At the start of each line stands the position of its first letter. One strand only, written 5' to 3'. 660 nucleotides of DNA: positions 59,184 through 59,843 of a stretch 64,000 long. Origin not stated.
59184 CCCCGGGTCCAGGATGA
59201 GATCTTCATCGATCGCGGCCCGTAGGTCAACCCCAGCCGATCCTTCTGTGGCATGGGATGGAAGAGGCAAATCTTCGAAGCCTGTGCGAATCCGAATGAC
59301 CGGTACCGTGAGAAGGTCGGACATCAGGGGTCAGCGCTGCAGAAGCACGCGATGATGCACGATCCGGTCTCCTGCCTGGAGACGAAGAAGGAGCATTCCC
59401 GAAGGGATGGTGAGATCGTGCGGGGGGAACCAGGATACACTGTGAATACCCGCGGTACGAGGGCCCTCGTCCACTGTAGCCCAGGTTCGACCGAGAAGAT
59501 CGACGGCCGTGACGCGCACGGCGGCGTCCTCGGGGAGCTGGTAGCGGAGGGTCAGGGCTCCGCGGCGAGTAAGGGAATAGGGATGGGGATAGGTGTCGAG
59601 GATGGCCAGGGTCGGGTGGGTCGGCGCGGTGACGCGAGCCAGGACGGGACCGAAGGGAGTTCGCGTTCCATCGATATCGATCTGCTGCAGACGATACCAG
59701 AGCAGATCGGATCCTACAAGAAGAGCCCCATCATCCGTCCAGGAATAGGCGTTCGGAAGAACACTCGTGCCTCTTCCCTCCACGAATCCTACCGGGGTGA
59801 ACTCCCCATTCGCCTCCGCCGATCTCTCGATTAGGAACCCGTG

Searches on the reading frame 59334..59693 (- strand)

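Call 43: search_protein_families(library=ncbifam, proteins=[window:59334-59693:-], max_evalue=1)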
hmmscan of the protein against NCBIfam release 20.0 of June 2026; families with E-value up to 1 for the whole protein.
window:59334-59693:- (120 aa): 2 families
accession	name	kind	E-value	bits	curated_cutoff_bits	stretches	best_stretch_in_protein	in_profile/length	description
TIGR04183.1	Por_Secre_tail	domain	0.03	14.3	23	1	35-118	2-71/72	T9SS type A sorting domain-containing protein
TIGR04430.1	OM_asym_MlaD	equivalog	0.28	11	135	1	48-81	86-119/146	outer membrane lipid asymmetry maintenance protein MlaD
